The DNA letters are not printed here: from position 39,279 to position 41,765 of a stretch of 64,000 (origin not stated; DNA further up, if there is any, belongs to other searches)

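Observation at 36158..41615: Methyl-branch C1 genes fused to a lone acsB, with no CODH, corrinoid protein, methyltransferase or metV nearby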

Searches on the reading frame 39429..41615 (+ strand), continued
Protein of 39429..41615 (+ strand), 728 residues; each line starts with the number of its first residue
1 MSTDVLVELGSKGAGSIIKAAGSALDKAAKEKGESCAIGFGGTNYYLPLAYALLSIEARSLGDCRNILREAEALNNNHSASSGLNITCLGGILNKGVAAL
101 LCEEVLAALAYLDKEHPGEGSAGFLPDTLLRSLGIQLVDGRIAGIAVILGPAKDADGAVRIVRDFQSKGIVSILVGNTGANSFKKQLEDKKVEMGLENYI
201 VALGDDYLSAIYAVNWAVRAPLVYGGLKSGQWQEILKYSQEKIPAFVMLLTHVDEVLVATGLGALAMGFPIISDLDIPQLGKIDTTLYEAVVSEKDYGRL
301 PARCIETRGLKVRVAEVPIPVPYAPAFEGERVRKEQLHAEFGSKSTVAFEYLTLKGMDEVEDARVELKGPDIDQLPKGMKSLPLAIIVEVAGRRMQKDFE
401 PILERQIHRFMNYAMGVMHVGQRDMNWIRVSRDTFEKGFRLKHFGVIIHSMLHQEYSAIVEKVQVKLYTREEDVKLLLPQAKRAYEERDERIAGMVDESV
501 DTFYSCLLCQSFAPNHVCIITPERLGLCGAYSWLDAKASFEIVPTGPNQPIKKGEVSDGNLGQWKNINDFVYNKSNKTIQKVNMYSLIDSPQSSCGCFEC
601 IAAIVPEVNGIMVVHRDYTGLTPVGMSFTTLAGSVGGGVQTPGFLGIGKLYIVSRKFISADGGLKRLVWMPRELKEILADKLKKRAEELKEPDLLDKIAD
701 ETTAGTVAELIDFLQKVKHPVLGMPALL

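Call 32: find_related_loci(query=A1, collection=genome_contigs, flank=10000)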
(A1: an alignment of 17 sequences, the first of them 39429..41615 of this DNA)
Query A1 (728 aa) in genome_contigs; peptide patterns used: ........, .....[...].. (x = any residue, [..] = any of these).
427 stretches matched a pattern; 399 encode a relative of the query (tblastn E <= 1e-3); the best 80 are kept; 80 distinct loci.
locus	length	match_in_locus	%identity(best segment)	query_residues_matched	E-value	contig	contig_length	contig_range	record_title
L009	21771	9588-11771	81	1-728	0e+0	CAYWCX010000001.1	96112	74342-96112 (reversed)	MAG TPA_asm: uncultured Planctomycetales bacterium isolate SRP098346_co1_343 genome assembly, contig: NODE_48_length_961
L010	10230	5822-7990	75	5-728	0e+0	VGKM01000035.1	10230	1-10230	MAG: Candidatus Omnitrophota bacterium isolate K_DeepCast_150m_m1_084 K_DeepCast_150m_m1_084_Ga0194126_10013451, whole g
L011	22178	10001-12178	73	3-728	0e+0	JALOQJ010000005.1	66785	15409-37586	MAG: Candidatus Omnitrophota bacterium isolate Prado152 scaffold_427, whole genome shotgun sequence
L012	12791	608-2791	74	1-728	0e+0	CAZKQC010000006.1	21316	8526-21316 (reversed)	MAG TPA_asm: uncultured Planctomycetales bacterium isolate SRP098346_co1_321 genome assembly, contig: NODE_2288_length_2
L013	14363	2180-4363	73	1-728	0e+0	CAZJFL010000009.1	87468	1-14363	MAG TPA_asm: uncultured Planctomycetales bacterium isolate SRP178699_co1_171 genome assembly, contig: NODE_175_length_87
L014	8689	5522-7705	72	1-728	0e+0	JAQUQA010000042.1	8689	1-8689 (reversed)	MAG: Candidatus Omnitrophota bacterium isolate STD1_39 NODE_24931_length_8689_cov_11.409834_Sandtown_D1, whole genome sh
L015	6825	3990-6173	73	1-728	0e+0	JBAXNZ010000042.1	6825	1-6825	MAG: bacterium isolate ELA492 MAG492_42, whole genome shotgun sequence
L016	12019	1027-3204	72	3-728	0e+0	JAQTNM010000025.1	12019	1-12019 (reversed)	MAG: Candidatus Omnitrophota bacterium isolate STA_64 NODE_10579_length_12019_cov_2.608813_Sandtown_A, whole genome shot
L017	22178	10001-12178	73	3-728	0e+0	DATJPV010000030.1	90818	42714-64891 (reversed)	MAG TPA_asm: Patescibacteria group bacterium isolate SMAG_U14922 k141_4426539, whole genome shotgun sequence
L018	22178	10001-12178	74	3-728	0e+0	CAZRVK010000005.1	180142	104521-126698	MAG TPA_asm: uncultured Planctomycetales bacterium isolate binchicken_co117_54 genome assembly, contig: NODE_90_length_1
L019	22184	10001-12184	71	1-728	0e+0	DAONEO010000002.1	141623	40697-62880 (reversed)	MAG TPA_asm: Candidatus Omnitrophota bacterium isolate AMR_MDS_3867 NODE_49_length_141623_cov_19.821648, whole genome sh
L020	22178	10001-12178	71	3-728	0e+0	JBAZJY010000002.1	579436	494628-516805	MAG: Candidatus Omnitrophota bacterium isolate SO_2017_LW4_130 scaffold_41_c1_LW137-91_2017, whole genome shotgun sequen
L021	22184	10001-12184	72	1-728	0e+0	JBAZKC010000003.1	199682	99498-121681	MAG: Candidatus Omnitrophota bacterium isolate SO_2017_LW4_134 scaffold_209_c1_LW137-91_2017, whole genome shotgun seque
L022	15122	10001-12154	72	3-728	0e+0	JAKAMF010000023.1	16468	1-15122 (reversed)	MAG: bacterium isolate WY5.bin157 NODE_5718_length_16468_cov_1.325684, whole genome shotgun sequence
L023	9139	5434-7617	71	1-728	0e+0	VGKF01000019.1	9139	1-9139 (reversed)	MAG: Candidatus Omnitrophota bacterium isolate K_DeepCast_150m_m2_086 K_DeepCast_150m_m2_086_Ga0194126_10015800, whole g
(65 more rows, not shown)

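Call 47: search_dna_similar(query=window:39429-41615:+, collection=plasmids, mode=protein, max_rows=8)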
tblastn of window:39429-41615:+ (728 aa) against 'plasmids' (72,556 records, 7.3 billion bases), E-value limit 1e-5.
Records with a match: 1; places in all: 1; records where one place covers at least 80% of the query: 1.
Best place of each record, by identity: <60% 1.
By first word of the organism name: Acetoanaerobium 1.
By predicted mobility (MOB-suite, as given by PLSDB): non-mobilizable 1.
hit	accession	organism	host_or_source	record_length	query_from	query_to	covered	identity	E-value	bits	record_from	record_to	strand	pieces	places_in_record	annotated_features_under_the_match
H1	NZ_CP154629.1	Acetoanaerobium noterae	cell culture,Sludge of a digestion ...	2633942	25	728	97%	45.3%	0e+0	627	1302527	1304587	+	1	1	none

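Call 48: get_annotated_region(hit=H1, flank=14000)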
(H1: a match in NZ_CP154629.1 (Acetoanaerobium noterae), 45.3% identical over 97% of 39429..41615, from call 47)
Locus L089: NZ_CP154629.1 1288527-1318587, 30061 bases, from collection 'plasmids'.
description: Acetoanaerobium noterae strain DSL2 plasmid pTPELB2, complete sequence
organism: Acetoanaerobium noterae (NCBI taxid 745369)
taxonomy: Bacteria; Bacillota; Clostridia; Peptostreptococcales; Filifactoraceae; Acetoanaerobium; Acetoanaerobium noterae
host: -; source: cell culture,Sludge of a digestion tower of a wastewater treatment plant; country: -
typing (MOB-suite, as given by PLSDB): non-mobilizable
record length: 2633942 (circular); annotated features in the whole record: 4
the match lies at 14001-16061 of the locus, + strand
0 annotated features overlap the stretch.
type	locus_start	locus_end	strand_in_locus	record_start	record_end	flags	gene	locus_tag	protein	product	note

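Call 50: search_protein_families(library=pfam, proteins=[L089:1754-3649:+, L089:3660-4448:+, L089:4485-6161:+, L089:6163-6828:+, L089:7585-8493:+, L089:8506-9879:+, L089:9904-10671:+, L089:10707-11651:+, L089:11681-13036:+, L089:13092-13877:+], max_evalue=1e-10)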
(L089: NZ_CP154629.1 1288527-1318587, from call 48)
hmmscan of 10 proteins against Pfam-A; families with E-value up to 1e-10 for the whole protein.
L089:1754-3649:+ (631 aa): 1 family
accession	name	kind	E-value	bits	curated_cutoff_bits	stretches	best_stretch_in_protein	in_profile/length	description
PF03063.25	Prismane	-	2.6e-181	604.2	27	1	50-611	1-512/513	Prismane/CO dehydrogenase family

L089:3660-4448:+ (262 aa): 2 families
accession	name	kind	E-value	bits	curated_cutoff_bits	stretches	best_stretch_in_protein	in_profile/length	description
PF01656.29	CbiA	-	3.6e-20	72.6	25.4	1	6-234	3-123/125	CobQ/CobB/MinD/ParA nucleotide binding domain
PF13614.12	AAA_31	-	3.3e-15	56.9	27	1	6-185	5-165/177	AAA domain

L089:4485-6161:+ (558 aa): 1 family
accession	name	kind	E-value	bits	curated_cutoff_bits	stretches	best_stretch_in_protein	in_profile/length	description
PF01268.25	FTHFS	-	6.3e-276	916.4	27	1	4-558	1-556/556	Formate--tetrahydrofolate ligase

L089:6163-6828:+ (221 aa): 1 family
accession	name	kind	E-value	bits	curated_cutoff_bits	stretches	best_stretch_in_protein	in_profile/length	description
PF04961.17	FTCD_C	-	8.8e-65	218.3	24.5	1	20-200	1-181/182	Formiminotransferase-cyclodeaminase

L089:7585-8493:+ (302 aa): 1 family
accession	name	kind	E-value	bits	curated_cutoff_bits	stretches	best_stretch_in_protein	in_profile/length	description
PF02219.23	MTHFR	-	3.6e-36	125.4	24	1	4-301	2-287/287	Methylenetetrahydrofolate reductase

L089:8506-9879:+ (457 aa): 4 families
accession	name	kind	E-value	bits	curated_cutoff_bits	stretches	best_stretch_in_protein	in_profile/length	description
PF07992.20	Pyr_redox_2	-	1.7e-75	254.6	26.1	1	1-319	1-291/291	Pyridine nucleotide-disulphide oxidoreductase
PF02852.28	Pyr_redox_dim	-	1.9e-31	108.9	25.3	1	338-445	1-109/110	Pyridine nucleotide-disulphide oxidoreductase, dimerisation domain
PF00070.33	Pyr_redox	-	7.4e-25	87.7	22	1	173-245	2-78/82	Pyridine nucleotide-disulphide oxidoreductase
PF13738.12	Pyr_redox_3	-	4.6e-13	49.5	30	1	4-303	1-305/305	Pyridine nucleotide-disulphide oxidoreductase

L089:9904-10671:+ (255 aa): 2 families
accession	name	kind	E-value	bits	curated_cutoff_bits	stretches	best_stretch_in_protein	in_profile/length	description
PF01656.29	CbiA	-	2.9e-15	56.8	25.4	1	5-233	2-125/125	CobQ/CobB/MinD/ParA nucleotide binding domain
PF13614.12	AAA_31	-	2e-11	44.6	27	1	3-172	2-160/177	AAA domain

L089:10707-11651:+ (314 aa): 1 family
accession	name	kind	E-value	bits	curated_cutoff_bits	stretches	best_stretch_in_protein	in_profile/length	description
PF03599.22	CdhD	-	7.8e-42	143.8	24.8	1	16-258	1-223/387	CO dehydrogenase/acetyl-CoA synthase delta subunit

L089:11681-13036:+ (451 aa): 2 families
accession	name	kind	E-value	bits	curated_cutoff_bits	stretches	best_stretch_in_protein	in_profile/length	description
PF03599.22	CdhD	-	2.2e-83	280.6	24.8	1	65-443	3-386/387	CO dehydrogenase/acetyl-CoA synthase delta subunit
PF04060.18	FeS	-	1.4e-11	44.4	23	1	13-44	2-33/33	Putative Fe-S cluster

L089:13092-13877:+ (261 aa): 1 family
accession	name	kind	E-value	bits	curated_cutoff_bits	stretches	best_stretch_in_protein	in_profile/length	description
PF00809.28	Pterin_bind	-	3.4e-25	89.5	25.5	1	20-232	14-244/244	Pterin binding enzyme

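Call 63: find_related_loci(query=A2, collection=metagenome_contigs, flank=8000)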
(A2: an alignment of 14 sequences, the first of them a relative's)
Query A2 (564 aa) in metagenome_contigs; peptide patterns used: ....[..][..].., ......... (x = any residue, [..] = any of these).
600 stretches matched a pattern (row limit reached: there are more); 596 encode a relative of the query (tblastn E <= 1e-3); the best 80 are kept; 80 distinct loci.
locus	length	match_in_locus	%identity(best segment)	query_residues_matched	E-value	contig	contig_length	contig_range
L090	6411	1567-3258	72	1-564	0e+0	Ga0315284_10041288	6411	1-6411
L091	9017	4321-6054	67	1-564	0e+0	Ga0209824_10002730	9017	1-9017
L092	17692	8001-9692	70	1-564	0e+0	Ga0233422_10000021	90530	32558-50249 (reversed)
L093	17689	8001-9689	64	1-563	0e+0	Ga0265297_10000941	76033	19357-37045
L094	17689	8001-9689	63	1-563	0e+0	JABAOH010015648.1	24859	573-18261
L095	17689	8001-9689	62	1-563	0e+0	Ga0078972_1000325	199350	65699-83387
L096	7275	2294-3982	61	1-563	0e+0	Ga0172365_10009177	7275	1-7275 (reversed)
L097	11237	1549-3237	61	1-563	0e+0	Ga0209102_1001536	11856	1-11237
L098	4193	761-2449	60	1-563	0e+0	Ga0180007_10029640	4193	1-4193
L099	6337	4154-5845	59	1-564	0e+0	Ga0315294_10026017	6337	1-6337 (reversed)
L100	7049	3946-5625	62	4-563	0e+0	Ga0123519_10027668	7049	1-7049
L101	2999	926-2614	59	1-563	0e+0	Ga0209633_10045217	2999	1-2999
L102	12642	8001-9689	59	1-563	0e+0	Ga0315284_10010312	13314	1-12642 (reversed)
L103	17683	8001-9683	58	1-563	0e+0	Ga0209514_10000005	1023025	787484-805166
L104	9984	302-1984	58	1-563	0e+0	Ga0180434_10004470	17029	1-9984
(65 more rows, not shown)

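Call 70: find_homologous_proteins(query=L092:12342-14246:+, max_evalue=1e-50)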
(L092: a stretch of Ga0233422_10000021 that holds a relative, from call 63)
Query L092:12342-14246:+ (634 aa): 8000 proteins with E <= 1e-50 among 8000 candidates; the best 120 are listed.
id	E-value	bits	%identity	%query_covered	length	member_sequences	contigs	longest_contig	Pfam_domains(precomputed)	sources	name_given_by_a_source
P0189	0.0e+0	1439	100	100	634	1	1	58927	PF03063.26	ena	-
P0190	0.0e+0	1434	100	100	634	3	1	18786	PF03063.26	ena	-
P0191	0.0e+0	1347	92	100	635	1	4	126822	PF03063.26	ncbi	-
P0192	0.0e+0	1335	91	100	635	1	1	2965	PF03063.26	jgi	jgi:carbon-monoxide dehydrogenase catalytic subunit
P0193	0.0e+0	1319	91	99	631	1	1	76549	PF03063.26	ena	-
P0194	0.0e+0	1314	89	100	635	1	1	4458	PF03063.26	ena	-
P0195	0.0e+0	1312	89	100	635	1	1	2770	PF03063.26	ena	-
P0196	0.0e+0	1310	88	100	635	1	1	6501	PF03063.26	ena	-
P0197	0.0e+0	1310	88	100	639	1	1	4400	PF03063.26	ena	-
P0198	0.0e+0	1308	89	100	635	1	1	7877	PF03063.26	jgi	-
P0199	0.0e+0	1303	88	100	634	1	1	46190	PF03063.26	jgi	-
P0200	0.0e+0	1301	88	100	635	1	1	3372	PF03063.26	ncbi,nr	ncbi:MAG: anaerobic carbon-monoxide dehydrogenase catalytic subunit [Candidatus Omnitrophota bacteri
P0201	0.0e+0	1299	88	100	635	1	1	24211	PF03063.26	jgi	-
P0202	0.0e+0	1295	87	100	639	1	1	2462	PF03063.26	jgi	-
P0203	0.0e+0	1291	87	100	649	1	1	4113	PF03063.26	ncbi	-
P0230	0.0e+0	1274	86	100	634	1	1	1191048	PF03063.26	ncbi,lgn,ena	-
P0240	0.0e+0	1269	86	100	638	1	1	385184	PF03063.26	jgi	-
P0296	0.0e+0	1243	83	100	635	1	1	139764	PF03063.26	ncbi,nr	ncbi:MAG: anaerobic carbon-monoxide dehydrogenase catalytic subunit [Candidatus Omnitrophica bacteri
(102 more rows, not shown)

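Call 71: find_encoding_contigs(protein=P0189, flank=10000, max_places=1)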
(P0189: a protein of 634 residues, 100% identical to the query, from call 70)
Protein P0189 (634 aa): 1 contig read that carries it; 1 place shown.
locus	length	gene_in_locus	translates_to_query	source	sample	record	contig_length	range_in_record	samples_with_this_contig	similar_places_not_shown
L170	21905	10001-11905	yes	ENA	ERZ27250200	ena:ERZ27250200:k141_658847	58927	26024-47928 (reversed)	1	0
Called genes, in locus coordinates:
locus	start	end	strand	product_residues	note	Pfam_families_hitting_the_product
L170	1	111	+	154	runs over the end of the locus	PF02677:QueH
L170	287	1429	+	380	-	PF08486:SpoIID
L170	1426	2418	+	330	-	PF02547:Queuosine_synth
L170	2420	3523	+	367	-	PF01702:TGT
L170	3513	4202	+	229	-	PF01746:tRNA_m1G_MT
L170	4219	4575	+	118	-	PF01245:Ribosomal_L19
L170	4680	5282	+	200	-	PF01351:RNase_HII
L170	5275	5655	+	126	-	PF08378:NERD, PF02021:UPF0102, PF01939:NucS_C (faint)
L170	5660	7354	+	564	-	PF01268:FTHFS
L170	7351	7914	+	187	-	PF04961:FTCD_C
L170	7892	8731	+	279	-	PF00763:THF_DHG_CYH, PF02882:THF_DHG_CYH_C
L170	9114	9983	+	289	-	PF02219:MTHFR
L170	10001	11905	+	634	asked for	PF03063:Prismane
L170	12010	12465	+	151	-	PF12797:Fer4_2 (faint), PF13237:Fer4_10 (faint), PF14697:Fer4_21 (faint), PF13247:Fer4_11, PF12838:Fer4_7 (weak), PF13187:Fer4_9 (weak), PF00037:Fer4, PF12837:Fer4_6 (weak)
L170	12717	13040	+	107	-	-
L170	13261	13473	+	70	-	-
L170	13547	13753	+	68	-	PF18506:RelB-like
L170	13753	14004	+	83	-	PF05016:ParE_toxin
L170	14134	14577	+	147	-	PF07963:N_methyl (weak)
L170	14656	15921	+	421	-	PF03486:HI0933_like (faint), PF07992:Pyr_redox_2, PF13738:Pyr_redox_3, PF00070:Pyr_redox, PF18267:Rubredoxin_C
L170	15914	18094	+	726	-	PF18537:CODH_A_N, PF03598:CdhC, PF19436:ACS_CODH_B_C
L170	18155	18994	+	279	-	PF00515:TPR_1, PF07719:TPR_2 (weak), PF13181:TPR_8 (weak), PF13432:TPR_16 (weak), PF13414:TPR_11, PF14559:TPR_19 (weak), PF10373:EST1_DNA_bind (weak), PF13431:TPR_17 (weak), +5 more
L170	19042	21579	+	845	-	PF02739:5_3_exonuc_N, PF01367:5_3_exonuc, PF01612:DNA_pol_A_exo1 (faint), PF22619:DNA_polI_exo1, PF00476:DNA_pol_A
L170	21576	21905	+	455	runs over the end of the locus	PF08323:Glyco_transf_5, PF13439:Glyco_transf_4 (faint), PF00534:Glycos_transf_1, PF13692:Glyco_trans_1_4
